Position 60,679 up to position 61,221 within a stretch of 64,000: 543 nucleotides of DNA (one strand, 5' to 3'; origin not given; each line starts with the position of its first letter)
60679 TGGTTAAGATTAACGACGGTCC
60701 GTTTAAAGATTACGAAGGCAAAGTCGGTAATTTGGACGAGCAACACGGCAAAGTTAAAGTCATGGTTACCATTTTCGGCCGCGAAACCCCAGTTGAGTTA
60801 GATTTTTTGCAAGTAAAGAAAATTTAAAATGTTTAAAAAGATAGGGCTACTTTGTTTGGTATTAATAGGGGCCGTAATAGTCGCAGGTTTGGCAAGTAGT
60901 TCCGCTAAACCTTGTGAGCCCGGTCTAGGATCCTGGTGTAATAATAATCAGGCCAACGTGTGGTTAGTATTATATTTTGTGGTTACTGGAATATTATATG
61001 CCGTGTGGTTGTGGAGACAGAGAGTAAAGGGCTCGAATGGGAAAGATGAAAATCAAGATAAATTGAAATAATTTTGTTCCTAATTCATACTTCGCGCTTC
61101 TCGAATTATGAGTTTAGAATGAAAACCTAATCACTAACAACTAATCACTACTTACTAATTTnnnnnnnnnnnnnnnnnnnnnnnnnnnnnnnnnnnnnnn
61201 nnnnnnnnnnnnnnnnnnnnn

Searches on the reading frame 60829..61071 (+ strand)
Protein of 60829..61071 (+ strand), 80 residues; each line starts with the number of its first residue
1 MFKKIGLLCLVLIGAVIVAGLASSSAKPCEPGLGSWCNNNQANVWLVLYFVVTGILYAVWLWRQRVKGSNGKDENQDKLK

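Call 28: search_protein_families(library=pfam, proteins=[window:60829-61071:+], max_evalue=1)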
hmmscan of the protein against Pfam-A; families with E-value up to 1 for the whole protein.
window:60829-61071:+ (80 aa): 6 families
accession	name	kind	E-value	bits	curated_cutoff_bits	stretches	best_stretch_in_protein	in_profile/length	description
PF08019.17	EptA_B_N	-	0.0076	16.6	22.3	1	43-74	64-95/152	Phosphoethanolamine transferase EptA/EptB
PF13425.11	O-antigen_lig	-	0.014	14.7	31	1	34-65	51-82/462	O-antigen ligase like membrane protein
PF14219.11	DUF4328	-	0.017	15.1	27.2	1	42-68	20-46/166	Domain of unknown function (DUF4328)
PF09990.14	DUF2231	-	0.027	15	26.4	1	11-67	44-98/139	Predicted membrane protein (DUF2231)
PF19865.4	DUF6338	-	0.064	13.3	26.5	1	10-69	55-111/205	Family of unknown function (DUF6338)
PF05545.16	FixQ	-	0.38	11.2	29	1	42-65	10-33/49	Cbb3-type cytochrome oxidase component FixQ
